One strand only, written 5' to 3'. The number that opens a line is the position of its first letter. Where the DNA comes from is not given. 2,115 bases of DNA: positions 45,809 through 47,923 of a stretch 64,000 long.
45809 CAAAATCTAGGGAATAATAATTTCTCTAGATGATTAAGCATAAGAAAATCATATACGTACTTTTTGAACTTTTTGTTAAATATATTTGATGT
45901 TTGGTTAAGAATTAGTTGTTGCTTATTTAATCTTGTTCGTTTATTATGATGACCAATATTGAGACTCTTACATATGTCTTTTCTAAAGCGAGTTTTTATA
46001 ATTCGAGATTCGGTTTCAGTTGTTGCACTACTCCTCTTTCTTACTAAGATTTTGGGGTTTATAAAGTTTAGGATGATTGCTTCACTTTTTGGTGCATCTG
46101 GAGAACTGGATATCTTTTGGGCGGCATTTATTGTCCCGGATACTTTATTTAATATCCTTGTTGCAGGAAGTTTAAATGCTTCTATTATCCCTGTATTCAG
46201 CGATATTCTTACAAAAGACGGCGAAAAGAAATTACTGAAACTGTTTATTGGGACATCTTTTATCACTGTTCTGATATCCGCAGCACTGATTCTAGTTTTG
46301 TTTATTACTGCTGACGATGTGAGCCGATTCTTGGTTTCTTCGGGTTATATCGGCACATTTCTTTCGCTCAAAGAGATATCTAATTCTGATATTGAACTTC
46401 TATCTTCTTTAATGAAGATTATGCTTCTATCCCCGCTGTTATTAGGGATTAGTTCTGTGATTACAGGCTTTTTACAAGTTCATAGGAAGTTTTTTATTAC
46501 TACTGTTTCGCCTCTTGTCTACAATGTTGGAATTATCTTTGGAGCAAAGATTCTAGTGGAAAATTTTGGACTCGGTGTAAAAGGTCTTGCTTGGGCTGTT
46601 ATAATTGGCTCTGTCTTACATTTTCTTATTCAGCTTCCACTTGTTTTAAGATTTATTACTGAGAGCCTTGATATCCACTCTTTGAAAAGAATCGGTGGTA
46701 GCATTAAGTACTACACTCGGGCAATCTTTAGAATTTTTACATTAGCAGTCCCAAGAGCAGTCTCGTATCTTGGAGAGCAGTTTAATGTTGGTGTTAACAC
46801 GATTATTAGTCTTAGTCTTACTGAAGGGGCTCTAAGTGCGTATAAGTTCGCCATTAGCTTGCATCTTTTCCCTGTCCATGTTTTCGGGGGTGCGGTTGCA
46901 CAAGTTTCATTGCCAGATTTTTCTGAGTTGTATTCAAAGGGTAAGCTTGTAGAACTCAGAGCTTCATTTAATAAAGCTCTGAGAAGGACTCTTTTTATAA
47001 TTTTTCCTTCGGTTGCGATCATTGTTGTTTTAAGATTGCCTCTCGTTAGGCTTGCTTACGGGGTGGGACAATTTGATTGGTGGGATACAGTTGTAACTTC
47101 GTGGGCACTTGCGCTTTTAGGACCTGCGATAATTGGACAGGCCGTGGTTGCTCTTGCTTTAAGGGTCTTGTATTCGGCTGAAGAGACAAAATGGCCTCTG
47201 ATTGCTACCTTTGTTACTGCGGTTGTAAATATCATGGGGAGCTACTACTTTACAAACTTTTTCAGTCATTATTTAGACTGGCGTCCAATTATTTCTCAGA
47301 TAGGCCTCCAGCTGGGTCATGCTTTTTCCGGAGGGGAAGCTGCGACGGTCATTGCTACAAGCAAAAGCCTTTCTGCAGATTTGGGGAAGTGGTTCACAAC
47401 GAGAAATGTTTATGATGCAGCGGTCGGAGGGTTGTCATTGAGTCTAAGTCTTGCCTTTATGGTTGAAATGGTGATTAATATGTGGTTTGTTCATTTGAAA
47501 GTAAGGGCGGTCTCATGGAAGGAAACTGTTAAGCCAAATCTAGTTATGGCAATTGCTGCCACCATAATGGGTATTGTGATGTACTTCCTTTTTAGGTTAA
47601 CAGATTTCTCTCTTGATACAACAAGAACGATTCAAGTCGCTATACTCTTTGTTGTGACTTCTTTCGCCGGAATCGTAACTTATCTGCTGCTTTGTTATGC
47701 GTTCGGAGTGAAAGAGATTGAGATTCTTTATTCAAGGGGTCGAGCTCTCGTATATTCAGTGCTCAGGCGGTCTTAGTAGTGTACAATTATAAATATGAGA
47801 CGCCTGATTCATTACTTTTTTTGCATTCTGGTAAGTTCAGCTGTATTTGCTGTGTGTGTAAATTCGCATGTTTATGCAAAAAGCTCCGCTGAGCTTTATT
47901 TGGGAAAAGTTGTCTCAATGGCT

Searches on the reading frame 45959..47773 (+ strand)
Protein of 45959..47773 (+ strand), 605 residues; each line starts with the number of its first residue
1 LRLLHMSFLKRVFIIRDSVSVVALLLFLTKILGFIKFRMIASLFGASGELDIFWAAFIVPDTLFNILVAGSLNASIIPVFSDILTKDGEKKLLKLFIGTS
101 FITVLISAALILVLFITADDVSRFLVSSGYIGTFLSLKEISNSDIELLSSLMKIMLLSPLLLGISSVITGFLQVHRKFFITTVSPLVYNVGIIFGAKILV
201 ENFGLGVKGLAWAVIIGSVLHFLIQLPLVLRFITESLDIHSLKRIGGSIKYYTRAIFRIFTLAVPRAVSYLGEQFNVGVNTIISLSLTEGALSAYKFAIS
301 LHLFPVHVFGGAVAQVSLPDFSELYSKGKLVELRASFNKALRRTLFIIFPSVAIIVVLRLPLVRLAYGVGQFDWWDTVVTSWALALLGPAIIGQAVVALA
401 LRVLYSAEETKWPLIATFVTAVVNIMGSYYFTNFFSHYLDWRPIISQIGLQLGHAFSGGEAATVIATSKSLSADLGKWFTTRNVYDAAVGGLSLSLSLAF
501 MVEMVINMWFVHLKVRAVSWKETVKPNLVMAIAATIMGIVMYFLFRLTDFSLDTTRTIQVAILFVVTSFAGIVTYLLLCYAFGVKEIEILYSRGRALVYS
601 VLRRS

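Call 41: search_protein_families(library=pfam, proteins=[window:45959-47773:+], max_evalue=0.0001)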
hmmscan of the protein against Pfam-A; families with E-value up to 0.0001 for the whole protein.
window:45959-47773:+ (605 aa): 2 families
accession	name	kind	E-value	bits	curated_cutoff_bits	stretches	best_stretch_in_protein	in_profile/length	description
PF03023.19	MurJ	-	3e-58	198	27.4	1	40-437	1-377/451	Lipid II flippase MurJ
PF13440.11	Polysacc_synt_3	-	5.4e-08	32.9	23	1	144-368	77-285/293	Polysaccharide biosynthesis protein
